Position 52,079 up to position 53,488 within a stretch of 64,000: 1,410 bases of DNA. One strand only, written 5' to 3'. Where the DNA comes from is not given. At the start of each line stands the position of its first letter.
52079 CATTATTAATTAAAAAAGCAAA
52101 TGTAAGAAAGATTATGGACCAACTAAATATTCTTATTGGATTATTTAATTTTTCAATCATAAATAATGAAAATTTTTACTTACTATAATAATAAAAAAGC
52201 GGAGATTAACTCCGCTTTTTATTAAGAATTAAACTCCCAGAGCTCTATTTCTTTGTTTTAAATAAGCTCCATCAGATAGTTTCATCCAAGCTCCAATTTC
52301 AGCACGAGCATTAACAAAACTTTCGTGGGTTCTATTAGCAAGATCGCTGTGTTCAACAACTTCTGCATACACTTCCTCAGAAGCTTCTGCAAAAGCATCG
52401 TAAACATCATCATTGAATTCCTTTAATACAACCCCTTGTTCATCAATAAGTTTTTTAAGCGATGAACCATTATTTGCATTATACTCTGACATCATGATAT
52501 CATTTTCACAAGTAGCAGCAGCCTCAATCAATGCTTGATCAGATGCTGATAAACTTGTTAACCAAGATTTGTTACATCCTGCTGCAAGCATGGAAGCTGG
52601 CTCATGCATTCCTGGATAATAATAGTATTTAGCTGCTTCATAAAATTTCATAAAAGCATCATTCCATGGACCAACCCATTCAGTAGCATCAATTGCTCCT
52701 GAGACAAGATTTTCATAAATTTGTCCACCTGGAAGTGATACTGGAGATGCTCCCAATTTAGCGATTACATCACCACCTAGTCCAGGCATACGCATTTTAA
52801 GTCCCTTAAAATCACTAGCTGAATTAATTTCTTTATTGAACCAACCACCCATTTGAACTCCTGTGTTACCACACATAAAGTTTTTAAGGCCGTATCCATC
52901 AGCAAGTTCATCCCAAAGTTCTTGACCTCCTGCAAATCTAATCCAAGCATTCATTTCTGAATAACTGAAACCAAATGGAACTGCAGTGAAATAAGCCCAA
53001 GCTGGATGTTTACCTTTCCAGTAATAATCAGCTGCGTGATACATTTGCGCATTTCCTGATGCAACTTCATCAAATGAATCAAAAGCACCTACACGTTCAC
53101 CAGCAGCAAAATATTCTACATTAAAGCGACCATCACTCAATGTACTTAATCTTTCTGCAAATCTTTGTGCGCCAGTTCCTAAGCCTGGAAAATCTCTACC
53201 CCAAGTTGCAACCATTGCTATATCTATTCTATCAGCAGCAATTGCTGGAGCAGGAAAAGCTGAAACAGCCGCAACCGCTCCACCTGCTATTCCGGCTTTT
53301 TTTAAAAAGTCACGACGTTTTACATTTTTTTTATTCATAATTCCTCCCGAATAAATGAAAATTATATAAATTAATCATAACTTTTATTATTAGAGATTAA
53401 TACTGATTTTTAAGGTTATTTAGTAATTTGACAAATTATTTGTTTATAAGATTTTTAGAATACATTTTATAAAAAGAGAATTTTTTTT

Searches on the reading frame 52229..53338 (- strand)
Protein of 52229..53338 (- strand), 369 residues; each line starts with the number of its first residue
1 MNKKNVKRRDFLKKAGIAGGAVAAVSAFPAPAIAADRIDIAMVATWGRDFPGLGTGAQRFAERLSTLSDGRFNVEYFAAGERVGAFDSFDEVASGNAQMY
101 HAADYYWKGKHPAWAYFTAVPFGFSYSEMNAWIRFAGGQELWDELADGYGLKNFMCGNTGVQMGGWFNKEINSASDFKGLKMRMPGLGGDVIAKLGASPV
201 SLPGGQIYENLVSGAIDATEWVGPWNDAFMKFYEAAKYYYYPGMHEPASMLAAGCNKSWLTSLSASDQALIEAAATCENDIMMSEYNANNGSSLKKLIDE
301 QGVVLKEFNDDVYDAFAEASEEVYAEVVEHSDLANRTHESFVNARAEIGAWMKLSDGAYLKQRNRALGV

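Call 3: search_protein_families(library=pfam, proteins=[window:52229-53338:-], max_evalue=1)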
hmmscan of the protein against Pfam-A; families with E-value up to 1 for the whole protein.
window:52229-53338:- (369 aa): 2 families
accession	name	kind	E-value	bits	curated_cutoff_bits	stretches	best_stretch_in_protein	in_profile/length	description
PF03480.18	DctP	-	9.5e-52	176.5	23.4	1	54-329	12-284/286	Bacterial extracellular solute-binding protein, family 7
PF10399.14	UCR_Fe-S_N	-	0.0031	17.3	24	1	3-27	6-30/41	Ubiquitinol-cytochrome C reductase Fe-S subunit TAT signal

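Call 4: search_protein_families(library=ncbifam, proteins=[window:52229-53338:-], max_evalue=1)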
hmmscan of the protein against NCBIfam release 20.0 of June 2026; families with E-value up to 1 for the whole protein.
window:52229-53338:- (369 aa): 6 families
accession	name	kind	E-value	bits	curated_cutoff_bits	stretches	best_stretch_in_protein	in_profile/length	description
TIGR00787.1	dctP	subfamily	8.4e-16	58.2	175.05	1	55-290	13-246/257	DctP family TRAP transporter solute-binding subunit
NF037995.1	TRAP_S1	subfamily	5.7e-14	52.1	50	1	55-311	14-266/271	TRAP transporter substrate-binding protein DctP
TIGR01409.1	TAT_signal_seq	domain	3.6e-05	23.9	16.7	1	8-34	3-29/29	twin-arginine translocation signal domain-containing protein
TIGR02811.1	formate_TAT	hypoth_equivalog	0.0067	16.7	48.45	1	3-27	6-30/66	formate dehydrogenase region TAT target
NF038397.1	AB5_pltB_like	subfamily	0.048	13.8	40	1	223-244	71-92/133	subtilase family AB5 toxin binding subunit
TIGR01834.1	PHA_synth_III_E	subfamily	0.1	12.1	154.95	1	311-348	236-272/324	class III poly(R)-hydroxyalkanoic acid synthase subunit PhaE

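Call 37: search_solved_structures(query=window:52229-53338:-, max_evalue=0.001)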
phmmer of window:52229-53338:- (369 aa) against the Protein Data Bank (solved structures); distinct sequences matched with E-value up to 0.001: 77 (the best 60 are shown).
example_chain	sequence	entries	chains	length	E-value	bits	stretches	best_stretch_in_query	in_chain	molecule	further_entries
5cm6_A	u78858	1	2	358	1.6e-73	251.5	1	42-362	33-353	TRAP dicarboxylate transporter-DctP subunit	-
4pet_A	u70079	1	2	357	3.3e-71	243.9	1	42-361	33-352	Extracellular solute-binding protein, family 7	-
2hzk_A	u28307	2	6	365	4.1e-70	240.3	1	7-357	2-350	TRAP-T family sorbitol/mannitol transporter, periplasmic binding protein, SmoM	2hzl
7ug8_A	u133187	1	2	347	1e-65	225.8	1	41-329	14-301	Ketoacid-binding protein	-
4yzz_A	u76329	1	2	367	1.2e-64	222.2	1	7-358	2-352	TRAP TRANSPORTER SOLUTE BINDING PROTEIN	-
4yic_A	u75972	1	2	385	1.7e-64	221.8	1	7-358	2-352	TRAP TRANSPORTER SOLUTE BINDING PROTEIN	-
2zzv_A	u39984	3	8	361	1.4e-31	113.5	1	4-258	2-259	ABC transporter, solute-binding protein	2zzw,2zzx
7e9y_A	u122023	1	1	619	6e-20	75.2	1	45-219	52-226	Lactate-binding periplasmic protein TTHA0766,Lactate-binding periplasmic protein TTHA0766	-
4pe3_A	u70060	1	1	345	8e-19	71.5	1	59-342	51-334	TRAP dicarboxylate transporter-DctP subunit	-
8zmz_A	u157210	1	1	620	9.8e-19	71.2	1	43-219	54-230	Lactate-binding periplasmic protein TTHA0766,Red fluorescent protein drFP583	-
4x8r_A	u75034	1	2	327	1.4e-14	57.5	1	55-339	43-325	TRAP dicarboxylate transporter, DctP subunit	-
4n8y_A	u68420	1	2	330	1.5e-14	57.4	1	19-325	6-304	Putative TRAP-type C4-dicarboxylate transport system, binding periplasmic protein (DctP su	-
4p8b_A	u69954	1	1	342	7.6e-10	42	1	18-326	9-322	TRAP-type transporter, periplasmic component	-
4pc9_A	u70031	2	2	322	3.2e-09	39.9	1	56-279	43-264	C4-dicarboxylate transport system, substrate-binding protein, putative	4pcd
7bbr_A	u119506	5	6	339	3.9e-09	39.6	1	49-318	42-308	Putative TRAP transporter solute receptor DctP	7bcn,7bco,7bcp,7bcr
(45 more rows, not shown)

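Call 46: search_dna_similar(query=window:52229-53338:-, collection=plasmids, mode=protein, max_evalue=1e-30, max_rows=40, rows=spread)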
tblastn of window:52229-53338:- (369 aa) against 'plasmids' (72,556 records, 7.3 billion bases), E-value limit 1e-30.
Records with a match: 167; places in all: 190; records where one place covers at least 80% of the query: 85.
Best place of each record, by identity: <60% 167.
By first word of the organism name: Agrobacterium 36; Azospirillum 24; Sulfitobacter 23; Phaeobacter 10; Sinorhizobium 9; Bradyrhizobium 8; Rhizobium 5; Leisingera 3; Nitratireductor 3; Sagittula 3; and 35 more.
By predicted mobility (MOB-suite, as given by PLSDB): non-mobilizable 112; conjugative 29; mobilizable 26.
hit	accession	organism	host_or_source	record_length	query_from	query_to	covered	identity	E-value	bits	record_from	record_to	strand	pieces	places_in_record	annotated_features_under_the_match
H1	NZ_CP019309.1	Phaeobacter inhibens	Single cell,seawater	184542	46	362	86%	43.9%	1e-83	284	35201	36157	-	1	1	TRAP transporter substrate-binding protein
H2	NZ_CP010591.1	Phaeobacter gallaeciensis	cell culture,clam larvae aquaculture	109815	46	363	86%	43.4%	5e-83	282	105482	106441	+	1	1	TRAP transporter substrate-binding protein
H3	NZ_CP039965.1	Pseudorhodobacter turbinis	single bacterial isolate,Turban shell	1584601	45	367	88%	42.6%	2e-79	272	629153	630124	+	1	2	record has no annotation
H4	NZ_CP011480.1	Hoeflea sp. IMCC20628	-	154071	45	367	88%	42.0%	2e-79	272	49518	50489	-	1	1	TRAP transporter substrate-binding protein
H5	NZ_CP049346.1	Sulfitobacter pontiacus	-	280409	45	367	88%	41.7%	2e-77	266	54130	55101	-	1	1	TRAP transporter substrate-binding protein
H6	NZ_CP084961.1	Sulfitobacter pontiacus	cell culture,Seawater from the North ...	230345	45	367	88%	41.7%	3e-77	265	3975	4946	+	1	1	TRAP transporter substrate-binding protein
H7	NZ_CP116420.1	Sulfitobacter faviae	Hexacorallia,culture,Cold water coral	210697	45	367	88%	41.7%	2e-76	263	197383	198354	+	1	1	TRAP transporter substrate-binding protein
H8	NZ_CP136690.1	Sulfitobacter sp. LC.270.F.C4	Macrocystis pyrifera gametophyte,Whole ...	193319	45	367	88%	41.4%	9e-77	264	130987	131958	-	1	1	TRAP transporter substrate-binding protein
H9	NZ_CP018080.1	Sulfitobacter alexandrii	Alexandrium minutum,cell culture,cell ...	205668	45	367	88%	40.4%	2e-75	260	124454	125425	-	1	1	TRAP transporter substrate-binding protein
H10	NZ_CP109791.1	Leisingera thetidis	-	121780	46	368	88%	39.2%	2e-67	237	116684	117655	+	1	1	TRAP transporter substrate-binding protein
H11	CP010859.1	Marinovum algicola DG 898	-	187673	46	368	88%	37.7%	4e-65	231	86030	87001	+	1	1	TRAP-type mannitol/chloroaromatic compound transport system, ...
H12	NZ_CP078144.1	Nitratireductor kimnyeongensis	Isolate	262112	45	363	86%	37.6%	1e-53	197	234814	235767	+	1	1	TRAP transporter substrate-binding protein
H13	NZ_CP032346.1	Azospirillum brasilense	soil sample,Agricultural field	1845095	57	359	82%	37.6%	1e-55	203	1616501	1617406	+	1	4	record has no annotation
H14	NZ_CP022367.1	Azospirillum sp. TSH58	single cell,paddy soils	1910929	57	359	82%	37.3%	8e-56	204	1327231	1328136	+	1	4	record has no annotation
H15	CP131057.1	Hyphomicrobiales bacterium UR115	tomato,bacteria,rhizosphere soil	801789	56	359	82%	37.2%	3e-49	185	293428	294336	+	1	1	none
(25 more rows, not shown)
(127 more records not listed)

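Call 47: get_annotated_region(hit=H1, flank=5000)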
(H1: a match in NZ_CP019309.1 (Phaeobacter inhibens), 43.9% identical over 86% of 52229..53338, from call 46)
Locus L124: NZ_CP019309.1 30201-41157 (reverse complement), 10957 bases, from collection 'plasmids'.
description: Phaeobacter inhibens strain DOK1-1 plasmid pDOK1-1-2, complete sequence
organism: Phaeobacter inhibens (NCBI taxid 221822)
taxonomy: Bacteria; Pseudomonadota; Alphaproteobacteria; Rhodobacterales; Roseobacteraceae; Phaeobacter; Phaeobacter inhibens
host: -; source: Single cell,seawater; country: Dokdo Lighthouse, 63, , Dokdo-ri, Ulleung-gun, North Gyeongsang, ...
typing (MOB-suite, as given by PLSDB): non-mobilizable; replicon rep_cluster_392
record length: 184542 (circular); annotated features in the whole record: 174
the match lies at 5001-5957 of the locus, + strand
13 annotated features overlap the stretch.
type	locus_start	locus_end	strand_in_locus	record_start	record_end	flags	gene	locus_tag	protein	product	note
CDS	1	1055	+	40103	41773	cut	lpdA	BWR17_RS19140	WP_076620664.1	dihydrolipoyl dehydrogenase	GO:0045454 - cell redox homeostasis [Evidence IEA]; GO:0051068 - dihydrolipoamide metabolic process [Evidence IEA]; ...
CDS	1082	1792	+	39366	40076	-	-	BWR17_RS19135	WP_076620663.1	glutathione S-transferase N-terminal domain-containing protein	GO:0006749 - glutathione metabolic process [Evidence IEA]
CDS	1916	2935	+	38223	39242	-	-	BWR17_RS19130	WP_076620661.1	zinc-binding alcohol dehydrogenase family protein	-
CDS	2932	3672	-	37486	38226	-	-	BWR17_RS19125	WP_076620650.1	VOC family protein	-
CDS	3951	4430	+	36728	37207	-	-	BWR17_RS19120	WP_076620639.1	RidA family protein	-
CDS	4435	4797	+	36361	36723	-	-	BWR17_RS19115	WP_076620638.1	hypothetical protein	-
CDS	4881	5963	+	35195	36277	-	-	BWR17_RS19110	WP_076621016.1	TRAP transporter substrate-binding protein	-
CDS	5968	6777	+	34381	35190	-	-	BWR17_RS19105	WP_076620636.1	glycine betaine ABC transporter substrate-binding protein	-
CDS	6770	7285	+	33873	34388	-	-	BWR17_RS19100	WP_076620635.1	TRAP transporter small permease subunit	-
CDS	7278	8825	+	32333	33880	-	-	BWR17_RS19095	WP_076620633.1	TRAP transporter large permease subunit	-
CDS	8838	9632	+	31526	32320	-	-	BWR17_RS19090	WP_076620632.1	IclR family transcriptional regulator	GO:0006355 - regulation of DNA-templated transcription [Evidence IEA]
CDS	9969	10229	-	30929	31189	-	-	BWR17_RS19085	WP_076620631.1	hypothetical protein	-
CDS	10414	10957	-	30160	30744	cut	-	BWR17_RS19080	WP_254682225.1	lysozyme inhibitor LprI family protein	-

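Call 48: get_annotated_region(hit=H4, flank=5000)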
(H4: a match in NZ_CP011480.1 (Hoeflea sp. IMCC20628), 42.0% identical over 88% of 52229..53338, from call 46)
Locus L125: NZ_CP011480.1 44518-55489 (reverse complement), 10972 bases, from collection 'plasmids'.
description: Hoeflea sp. IMCC20628 plasmid unnamed, complete sequence
organism: Hoeflea sp. IMCC20628 (NCBI taxid 1620421)
taxonomy: Bacteria; Pseudomonadota; Alphaproteobacteria; Hyphomicrobiales; Rhizobiaceae; Hoeflea; Hoeflea sp. IMCC20628
host: -; source: -; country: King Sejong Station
typing (MOB-suite, as given by PLSDB): non-mobilizable; replicon rep_cluster_1623
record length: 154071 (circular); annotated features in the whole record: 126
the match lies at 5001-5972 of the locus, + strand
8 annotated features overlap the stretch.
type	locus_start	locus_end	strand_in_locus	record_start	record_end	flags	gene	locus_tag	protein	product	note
CDS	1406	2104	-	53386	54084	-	-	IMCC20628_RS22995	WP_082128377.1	IS6 family transposase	-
CDS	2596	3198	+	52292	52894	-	-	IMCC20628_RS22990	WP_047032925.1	rhodanese-like domain-containing protein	-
CDS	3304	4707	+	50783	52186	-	-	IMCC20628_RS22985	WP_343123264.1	UvrD-helicase domain-containing protein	-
CDS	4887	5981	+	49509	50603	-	-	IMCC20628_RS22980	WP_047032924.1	TRAP transporter substrate-binding protein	-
CDS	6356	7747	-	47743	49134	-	-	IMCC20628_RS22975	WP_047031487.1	TRAP transporter large permease subunit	GO:0015740 - C4-dicarboxylate transport [Evidence IEA]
CDS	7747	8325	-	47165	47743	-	-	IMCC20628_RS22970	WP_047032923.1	TRAP transporter small permease subunit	-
CDS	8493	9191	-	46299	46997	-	-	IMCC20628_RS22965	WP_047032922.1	IS6 family transposase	-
CDS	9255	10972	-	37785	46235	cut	-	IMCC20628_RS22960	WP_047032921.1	glucoamylase family protein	-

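Call 66: search_solved_structures(query=window:52229-53338:-, max_evalue=1e-60, show_alignments=3)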
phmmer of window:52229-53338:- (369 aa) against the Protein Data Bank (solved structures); distinct sequences matched with E-value up to 1e-60: 6.
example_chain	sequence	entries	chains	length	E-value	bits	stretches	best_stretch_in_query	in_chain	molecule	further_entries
5cm6_A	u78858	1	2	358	1.6e-73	251.5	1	42-362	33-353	TRAP dicarboxylate transporter-DctP subunit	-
4pet_A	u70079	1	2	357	3.3e-71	243.9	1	42-361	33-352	Extracellular solute-binding protein, family 7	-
2hzk_A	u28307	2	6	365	4.1e-70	240.3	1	7-357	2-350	TRAP-T family sorbitol/mannitol transporter, periplasmic binding protein, SmoM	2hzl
7ug8_A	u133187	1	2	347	1e-65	225.8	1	41-329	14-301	Ketoacid-binding protein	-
4yzz_A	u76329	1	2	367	1.2e-64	222.2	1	7-358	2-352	TRAP TRANSPORTER SOLUTE BINDING PROTEIN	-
4yic_A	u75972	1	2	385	1.7e-64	221.8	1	7-358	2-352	TRAP TRANSPORTER SOLUTE BINDING PROTEIN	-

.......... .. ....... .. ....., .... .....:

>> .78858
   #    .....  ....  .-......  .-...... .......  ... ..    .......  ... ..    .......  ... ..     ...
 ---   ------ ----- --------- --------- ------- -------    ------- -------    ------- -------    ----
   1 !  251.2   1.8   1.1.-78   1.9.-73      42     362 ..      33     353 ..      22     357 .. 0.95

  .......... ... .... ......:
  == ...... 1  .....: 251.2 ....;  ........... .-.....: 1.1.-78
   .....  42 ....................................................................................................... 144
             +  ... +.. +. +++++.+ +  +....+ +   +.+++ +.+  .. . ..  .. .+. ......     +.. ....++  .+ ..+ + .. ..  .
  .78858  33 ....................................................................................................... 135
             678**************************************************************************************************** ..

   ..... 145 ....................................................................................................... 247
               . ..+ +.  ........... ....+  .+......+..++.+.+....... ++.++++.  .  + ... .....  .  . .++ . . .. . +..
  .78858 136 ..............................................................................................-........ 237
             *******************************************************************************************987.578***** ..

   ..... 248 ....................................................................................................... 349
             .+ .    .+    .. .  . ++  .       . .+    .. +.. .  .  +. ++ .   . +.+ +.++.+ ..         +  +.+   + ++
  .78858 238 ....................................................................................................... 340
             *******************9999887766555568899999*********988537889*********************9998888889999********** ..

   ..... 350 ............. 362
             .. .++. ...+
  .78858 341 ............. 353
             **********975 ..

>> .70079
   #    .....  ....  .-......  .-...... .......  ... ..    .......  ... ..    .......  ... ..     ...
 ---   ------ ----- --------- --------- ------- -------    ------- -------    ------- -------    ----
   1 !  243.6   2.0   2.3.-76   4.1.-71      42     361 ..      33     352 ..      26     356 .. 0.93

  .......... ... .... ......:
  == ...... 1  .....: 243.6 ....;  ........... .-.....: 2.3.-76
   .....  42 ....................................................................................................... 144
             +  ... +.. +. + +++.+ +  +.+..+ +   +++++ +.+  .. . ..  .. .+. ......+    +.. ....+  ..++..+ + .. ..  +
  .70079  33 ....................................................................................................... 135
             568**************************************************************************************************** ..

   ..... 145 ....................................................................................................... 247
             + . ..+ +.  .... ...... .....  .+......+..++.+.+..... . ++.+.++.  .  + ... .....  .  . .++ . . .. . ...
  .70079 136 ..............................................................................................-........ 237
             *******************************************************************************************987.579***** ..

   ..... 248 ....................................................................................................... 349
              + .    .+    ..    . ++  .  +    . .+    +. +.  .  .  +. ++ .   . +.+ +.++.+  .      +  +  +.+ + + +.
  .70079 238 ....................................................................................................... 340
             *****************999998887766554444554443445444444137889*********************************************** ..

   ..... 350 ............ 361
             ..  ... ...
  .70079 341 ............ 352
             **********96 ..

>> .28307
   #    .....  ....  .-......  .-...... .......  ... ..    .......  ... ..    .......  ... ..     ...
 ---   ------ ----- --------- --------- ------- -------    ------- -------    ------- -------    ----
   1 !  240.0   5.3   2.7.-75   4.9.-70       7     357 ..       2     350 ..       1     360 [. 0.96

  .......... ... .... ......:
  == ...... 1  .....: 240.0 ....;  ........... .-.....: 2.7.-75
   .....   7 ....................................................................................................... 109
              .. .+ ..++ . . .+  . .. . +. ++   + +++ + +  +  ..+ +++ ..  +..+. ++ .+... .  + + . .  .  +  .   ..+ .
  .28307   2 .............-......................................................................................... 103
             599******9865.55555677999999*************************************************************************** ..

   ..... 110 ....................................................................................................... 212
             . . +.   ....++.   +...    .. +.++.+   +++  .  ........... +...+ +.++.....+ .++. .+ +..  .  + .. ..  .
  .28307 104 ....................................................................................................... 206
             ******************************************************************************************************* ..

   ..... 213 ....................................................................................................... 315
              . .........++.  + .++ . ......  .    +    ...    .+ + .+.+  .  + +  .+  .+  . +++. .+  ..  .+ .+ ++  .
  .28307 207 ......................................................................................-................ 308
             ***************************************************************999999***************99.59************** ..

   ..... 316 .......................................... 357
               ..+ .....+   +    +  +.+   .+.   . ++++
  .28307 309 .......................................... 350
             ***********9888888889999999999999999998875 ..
